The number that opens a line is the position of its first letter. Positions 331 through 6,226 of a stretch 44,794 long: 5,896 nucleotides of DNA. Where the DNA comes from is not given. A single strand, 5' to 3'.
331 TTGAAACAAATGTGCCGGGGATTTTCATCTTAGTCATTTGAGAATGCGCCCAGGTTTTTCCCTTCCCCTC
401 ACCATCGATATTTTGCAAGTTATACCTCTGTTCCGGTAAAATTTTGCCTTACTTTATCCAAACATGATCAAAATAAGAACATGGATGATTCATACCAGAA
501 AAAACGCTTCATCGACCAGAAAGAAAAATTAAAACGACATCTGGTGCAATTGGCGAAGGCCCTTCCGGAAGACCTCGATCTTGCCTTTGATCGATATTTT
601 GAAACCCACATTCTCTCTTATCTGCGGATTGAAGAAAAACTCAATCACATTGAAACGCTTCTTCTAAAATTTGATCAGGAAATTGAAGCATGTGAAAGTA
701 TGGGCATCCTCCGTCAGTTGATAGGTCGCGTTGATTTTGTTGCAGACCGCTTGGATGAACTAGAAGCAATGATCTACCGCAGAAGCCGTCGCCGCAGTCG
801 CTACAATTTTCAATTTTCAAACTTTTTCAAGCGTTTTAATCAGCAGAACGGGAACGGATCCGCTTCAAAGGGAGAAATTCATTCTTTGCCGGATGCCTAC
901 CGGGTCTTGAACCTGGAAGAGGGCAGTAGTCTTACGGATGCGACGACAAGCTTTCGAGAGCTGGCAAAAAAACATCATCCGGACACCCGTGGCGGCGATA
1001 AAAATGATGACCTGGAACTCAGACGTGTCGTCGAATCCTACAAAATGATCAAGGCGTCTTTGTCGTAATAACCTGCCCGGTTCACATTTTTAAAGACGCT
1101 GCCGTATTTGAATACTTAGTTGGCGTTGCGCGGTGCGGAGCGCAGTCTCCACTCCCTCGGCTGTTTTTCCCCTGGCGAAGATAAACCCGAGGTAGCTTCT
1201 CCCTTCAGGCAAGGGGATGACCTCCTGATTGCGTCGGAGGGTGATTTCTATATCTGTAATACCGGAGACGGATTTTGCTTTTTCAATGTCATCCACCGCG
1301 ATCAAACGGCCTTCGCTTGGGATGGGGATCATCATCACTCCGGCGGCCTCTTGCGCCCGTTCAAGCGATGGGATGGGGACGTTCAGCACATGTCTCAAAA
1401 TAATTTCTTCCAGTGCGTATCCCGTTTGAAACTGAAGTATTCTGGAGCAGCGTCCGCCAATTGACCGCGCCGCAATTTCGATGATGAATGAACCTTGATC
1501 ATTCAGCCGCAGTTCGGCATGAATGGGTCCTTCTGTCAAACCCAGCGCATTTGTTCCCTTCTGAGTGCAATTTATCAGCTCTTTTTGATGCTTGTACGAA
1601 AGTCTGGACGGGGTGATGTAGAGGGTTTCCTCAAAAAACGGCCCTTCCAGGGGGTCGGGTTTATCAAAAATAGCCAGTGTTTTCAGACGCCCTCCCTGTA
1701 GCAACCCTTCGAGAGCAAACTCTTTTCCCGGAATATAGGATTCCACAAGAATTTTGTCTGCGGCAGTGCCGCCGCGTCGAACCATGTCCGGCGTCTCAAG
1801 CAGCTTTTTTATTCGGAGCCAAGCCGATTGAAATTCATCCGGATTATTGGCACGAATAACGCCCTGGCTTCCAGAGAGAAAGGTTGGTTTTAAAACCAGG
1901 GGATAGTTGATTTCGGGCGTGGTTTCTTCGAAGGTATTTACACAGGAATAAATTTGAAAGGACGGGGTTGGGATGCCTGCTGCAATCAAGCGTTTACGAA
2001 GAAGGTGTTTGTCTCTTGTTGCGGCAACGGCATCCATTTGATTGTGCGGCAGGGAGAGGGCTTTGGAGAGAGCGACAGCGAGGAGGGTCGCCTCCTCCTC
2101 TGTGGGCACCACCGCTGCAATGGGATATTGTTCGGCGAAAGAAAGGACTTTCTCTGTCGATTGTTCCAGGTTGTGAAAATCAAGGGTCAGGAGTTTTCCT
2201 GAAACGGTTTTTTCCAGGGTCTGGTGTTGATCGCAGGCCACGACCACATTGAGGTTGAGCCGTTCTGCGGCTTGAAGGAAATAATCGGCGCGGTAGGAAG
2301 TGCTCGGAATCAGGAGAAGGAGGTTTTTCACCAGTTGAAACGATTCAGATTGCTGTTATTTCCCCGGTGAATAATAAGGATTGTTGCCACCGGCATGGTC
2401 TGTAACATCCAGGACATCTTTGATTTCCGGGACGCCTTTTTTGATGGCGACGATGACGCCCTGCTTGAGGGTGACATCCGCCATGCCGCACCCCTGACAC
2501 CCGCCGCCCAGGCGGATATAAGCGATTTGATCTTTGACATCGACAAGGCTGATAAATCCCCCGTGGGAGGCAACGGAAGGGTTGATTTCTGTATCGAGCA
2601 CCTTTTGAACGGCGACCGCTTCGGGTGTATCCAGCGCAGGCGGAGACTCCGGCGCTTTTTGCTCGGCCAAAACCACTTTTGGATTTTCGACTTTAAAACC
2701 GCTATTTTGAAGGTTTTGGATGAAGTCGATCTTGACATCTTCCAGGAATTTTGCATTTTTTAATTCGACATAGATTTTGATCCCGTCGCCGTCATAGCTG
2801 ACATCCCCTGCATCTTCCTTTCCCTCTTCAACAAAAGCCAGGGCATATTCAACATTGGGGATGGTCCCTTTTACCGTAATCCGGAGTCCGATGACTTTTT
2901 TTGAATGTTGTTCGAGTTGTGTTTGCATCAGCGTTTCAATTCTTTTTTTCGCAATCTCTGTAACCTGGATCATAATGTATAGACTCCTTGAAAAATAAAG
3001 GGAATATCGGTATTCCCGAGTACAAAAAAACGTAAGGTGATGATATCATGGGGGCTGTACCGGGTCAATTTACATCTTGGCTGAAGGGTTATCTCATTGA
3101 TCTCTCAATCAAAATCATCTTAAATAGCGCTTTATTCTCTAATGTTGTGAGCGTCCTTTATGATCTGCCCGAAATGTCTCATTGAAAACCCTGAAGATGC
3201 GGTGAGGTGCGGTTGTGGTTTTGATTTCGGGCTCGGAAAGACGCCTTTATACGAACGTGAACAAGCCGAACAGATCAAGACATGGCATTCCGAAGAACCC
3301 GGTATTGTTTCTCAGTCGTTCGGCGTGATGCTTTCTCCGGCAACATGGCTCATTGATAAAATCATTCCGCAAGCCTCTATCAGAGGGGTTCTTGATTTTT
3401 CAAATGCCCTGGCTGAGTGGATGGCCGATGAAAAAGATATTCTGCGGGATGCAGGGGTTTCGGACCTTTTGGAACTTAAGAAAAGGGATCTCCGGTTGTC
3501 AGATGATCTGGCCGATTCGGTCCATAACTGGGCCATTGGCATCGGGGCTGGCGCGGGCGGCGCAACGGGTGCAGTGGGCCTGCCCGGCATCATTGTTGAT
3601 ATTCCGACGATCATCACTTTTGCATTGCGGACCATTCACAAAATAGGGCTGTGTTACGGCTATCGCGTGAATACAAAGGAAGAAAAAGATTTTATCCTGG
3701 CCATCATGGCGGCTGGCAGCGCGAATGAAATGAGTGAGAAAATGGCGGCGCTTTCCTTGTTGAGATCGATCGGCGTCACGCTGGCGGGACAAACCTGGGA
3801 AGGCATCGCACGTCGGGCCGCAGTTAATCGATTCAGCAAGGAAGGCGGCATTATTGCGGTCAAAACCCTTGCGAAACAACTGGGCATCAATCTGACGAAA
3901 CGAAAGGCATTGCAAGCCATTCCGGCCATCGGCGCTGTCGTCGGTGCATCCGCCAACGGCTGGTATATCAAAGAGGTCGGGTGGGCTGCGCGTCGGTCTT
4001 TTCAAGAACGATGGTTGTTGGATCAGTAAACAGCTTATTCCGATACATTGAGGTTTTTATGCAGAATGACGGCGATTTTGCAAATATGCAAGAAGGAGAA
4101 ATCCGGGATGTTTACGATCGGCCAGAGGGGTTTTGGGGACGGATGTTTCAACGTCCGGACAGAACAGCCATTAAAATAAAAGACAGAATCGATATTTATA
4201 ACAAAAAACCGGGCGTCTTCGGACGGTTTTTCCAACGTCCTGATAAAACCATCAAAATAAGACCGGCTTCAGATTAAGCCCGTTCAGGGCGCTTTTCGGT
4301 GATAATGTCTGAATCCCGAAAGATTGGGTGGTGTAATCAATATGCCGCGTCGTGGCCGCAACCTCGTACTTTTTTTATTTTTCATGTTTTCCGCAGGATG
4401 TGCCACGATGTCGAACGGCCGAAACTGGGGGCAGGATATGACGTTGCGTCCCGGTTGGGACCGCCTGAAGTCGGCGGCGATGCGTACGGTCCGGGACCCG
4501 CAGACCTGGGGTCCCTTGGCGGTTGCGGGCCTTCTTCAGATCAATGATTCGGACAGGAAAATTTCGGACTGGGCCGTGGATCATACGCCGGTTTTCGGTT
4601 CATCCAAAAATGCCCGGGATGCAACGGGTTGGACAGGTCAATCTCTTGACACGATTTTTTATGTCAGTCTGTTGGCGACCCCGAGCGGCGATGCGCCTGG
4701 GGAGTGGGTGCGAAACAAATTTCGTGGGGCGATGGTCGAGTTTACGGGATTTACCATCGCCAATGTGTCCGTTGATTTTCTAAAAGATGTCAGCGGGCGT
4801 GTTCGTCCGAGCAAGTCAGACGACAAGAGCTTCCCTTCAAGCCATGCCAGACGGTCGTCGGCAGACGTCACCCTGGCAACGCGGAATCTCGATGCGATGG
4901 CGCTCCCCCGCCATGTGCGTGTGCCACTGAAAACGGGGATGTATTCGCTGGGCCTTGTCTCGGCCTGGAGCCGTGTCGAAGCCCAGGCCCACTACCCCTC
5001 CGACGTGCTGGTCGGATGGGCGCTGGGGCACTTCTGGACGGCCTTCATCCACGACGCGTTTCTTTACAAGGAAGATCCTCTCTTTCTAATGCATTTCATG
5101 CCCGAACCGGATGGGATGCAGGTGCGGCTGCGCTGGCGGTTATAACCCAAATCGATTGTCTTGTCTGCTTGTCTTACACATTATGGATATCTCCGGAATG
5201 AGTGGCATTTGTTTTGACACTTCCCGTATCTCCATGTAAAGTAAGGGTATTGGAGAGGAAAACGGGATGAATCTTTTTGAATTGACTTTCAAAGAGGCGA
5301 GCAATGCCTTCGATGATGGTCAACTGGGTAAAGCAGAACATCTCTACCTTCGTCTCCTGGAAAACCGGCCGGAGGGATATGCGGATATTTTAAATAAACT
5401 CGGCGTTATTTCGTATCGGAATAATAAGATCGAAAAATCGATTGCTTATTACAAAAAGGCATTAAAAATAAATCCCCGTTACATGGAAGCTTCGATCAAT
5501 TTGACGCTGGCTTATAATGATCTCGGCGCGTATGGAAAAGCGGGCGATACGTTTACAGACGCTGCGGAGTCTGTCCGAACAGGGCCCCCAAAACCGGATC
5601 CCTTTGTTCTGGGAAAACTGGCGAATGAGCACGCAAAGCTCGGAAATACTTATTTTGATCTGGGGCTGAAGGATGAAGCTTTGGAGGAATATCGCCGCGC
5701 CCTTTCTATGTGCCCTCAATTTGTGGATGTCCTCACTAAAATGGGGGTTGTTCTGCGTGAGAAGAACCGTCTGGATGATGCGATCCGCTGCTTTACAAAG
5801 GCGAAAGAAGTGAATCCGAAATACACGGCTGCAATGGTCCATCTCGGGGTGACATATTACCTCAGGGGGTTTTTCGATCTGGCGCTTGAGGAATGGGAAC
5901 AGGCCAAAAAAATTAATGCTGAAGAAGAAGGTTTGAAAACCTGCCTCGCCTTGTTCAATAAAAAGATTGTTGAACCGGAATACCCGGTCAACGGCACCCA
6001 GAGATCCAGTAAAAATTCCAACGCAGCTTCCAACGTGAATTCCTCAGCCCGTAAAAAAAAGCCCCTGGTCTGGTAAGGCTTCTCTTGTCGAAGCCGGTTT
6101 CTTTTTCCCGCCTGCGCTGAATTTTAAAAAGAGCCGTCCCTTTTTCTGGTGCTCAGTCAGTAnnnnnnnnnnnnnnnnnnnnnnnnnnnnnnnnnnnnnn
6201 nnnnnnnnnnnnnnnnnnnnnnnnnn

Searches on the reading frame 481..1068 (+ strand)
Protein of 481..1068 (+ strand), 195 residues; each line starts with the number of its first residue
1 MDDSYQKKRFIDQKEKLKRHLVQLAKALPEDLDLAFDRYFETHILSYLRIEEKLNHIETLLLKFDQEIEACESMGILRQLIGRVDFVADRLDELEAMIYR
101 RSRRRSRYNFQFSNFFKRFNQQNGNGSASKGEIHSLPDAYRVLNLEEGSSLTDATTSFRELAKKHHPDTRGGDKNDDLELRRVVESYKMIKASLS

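Call 30: search_protein_families(library=pfam, proteins=[window:481-1068:+], max_evalue=0.00001)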
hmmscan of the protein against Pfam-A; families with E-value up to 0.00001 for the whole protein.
window:481-1068:+ (195 aa): 1 family
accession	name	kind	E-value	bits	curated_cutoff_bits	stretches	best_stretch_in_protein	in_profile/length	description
PF00226.36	DnaJ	-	3.4e-07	30.7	27.8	1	138-190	1-53/63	DnaJ domain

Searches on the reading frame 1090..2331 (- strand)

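Call 30: search_protein_families(library=pfam, proteins=[window:1090-2331:-], max_evalue=0.00001)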
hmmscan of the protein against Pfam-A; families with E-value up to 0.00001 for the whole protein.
window:1090-2331:- (413 aa): 3 families
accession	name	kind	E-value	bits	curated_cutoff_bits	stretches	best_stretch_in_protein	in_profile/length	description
PF13535.11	ATP-grasp_4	-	3.6e-35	121.4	27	1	141-296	1-158/160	ATP-grasp domain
PF18603.7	LAL_C2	-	7.6e-14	52.2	29.4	1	334-409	2-77/78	L-amino acid ligase C-terminal domain 2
PF01071.24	GARS_A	-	3.3e-07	30.8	27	1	108-220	3-109/194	Phosphoribosylglycinamide synthetase, ATP-grasp (A) domain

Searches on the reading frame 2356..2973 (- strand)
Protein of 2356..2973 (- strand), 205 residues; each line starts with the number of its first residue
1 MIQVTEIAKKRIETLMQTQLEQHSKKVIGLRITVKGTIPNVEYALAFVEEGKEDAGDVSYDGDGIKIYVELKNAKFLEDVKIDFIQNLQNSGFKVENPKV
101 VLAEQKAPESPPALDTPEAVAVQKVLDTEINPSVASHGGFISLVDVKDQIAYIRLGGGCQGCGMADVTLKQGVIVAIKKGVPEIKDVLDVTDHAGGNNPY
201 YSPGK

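Call 30: search_protein_families(library=pfam, proteins=[window:2356-2973:-], max_evalue=0.00001)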
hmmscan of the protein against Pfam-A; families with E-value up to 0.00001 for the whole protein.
window:2356-2973:- (205 aa): 2 families
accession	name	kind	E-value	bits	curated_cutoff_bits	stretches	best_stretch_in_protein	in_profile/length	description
PF01106.22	NifU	-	1.9e-21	76.4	27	1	122-187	1-66/67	NifU-like domain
PF01521.26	Fe-S_biosyn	-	1e-09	39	26.3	1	2-98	3-100/110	Iron-sulphur cluster biosynthesis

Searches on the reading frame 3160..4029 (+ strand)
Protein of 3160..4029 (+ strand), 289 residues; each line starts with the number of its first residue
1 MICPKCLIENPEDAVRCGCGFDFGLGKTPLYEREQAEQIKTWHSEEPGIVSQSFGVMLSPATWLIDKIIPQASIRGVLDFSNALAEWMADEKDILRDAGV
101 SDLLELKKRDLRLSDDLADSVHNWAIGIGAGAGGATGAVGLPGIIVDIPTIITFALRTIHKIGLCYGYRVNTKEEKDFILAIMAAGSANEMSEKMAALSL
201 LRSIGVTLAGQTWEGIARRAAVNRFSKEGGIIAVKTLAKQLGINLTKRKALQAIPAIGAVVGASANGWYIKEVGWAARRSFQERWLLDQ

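Call 30: search_protein_families(library=pfam, proteins=[window:3160-4029:+], max_evalue=0.00001)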
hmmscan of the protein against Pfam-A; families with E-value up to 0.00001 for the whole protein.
window:3160-4029:+ (289 aa): 1 family
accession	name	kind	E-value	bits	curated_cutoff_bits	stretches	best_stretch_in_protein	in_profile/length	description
PF12787.12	EcsC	-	2.9e-39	135.6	30.4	1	34-286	2-240/240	EcsC protein family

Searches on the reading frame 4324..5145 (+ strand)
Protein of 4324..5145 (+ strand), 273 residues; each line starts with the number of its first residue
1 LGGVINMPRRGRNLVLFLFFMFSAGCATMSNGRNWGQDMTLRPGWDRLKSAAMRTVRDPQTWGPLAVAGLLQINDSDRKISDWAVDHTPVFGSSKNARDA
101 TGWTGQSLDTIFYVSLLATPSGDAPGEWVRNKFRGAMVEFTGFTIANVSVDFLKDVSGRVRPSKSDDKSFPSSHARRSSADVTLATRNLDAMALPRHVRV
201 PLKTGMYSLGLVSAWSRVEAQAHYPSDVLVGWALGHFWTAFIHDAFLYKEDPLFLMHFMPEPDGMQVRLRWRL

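Call 30: search_protein_families(library=pfam, proteins=[window:4324-5145:+], max_evalue=0.00001)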
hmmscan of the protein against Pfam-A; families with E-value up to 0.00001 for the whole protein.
window:4324-5145:+ (273 aa): 1 family
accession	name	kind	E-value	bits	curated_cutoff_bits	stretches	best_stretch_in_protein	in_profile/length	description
PF01569.27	PAP2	-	1.3e-13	51.3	27.2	1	164-247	42-126/130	PAP2 superfamily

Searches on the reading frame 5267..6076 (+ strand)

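Call 30: search_protein_families(library=pfam, proteins=[window:5267-6076:+], max_evalue=0.00001)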
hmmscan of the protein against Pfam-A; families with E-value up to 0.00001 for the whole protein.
window:5267-6076:+ (269 aa): 14 families
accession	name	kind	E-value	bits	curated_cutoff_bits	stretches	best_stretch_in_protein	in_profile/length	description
PF07719.23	TPR_2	-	1.2e-28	97.2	27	1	39-71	1-33/34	Tetratricopeptide repeat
PF00515.34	TPR_1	-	9.3e-26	89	27.8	2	39-72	1-34/34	Tetratricopeptide repeat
PF13414.12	TPR_11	-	9e-24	83.3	26.8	2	126-162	1-37/42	TPR repeat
PF13432.12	TPR_16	-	1.5e-19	70.5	32.7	1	9-70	2-62/65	Tetratricopeptide repeat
PF13181.12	TPR_8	-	4.9e-19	67.2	25.7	0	39-71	1-33/34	Tetratricopeptide repeat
PF13424.12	TPR_12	-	4.9e-16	59.1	30.1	0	12-68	11-74/77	Tetratricopeptide repeat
PF13431.12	TPR_17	-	3.1e-14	52.4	24.4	0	142-173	2-33/34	Tetratricopeptide repeat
PF13428.12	TPR_14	-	8.6e-14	51.1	23.5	0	120-160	2-42/44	Tetratricopeptide repeat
PF13374.12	TPR_10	-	2.2e-11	43.8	27.5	0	125-149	8-32/42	Tetratricopeptide repeat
PF14559.12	TPR_19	-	6e-11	43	25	0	136-186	8-58/68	Tetratricopeptide repeat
PF13174.12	TPR_6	-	7.7e-08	32.9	26.3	0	154-185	1-32/33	Tetratricopeptide repeat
PF13176.12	TPR_7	-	2.3e-07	30.8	27.9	0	156-179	2-25/36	Tetratricopeptide repeat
PF23914.1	TPR_CcmH_CycH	-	2.4e-07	31.2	42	0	124-218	55-152/158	Cytochrome c-type biogenesis protein H TPR domain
PF24575.1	TPR_Slam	-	5.9e-06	27.1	35.2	0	136-172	64-100/104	Surface lipoprotein assembly modifier, N-terminal TPR repeats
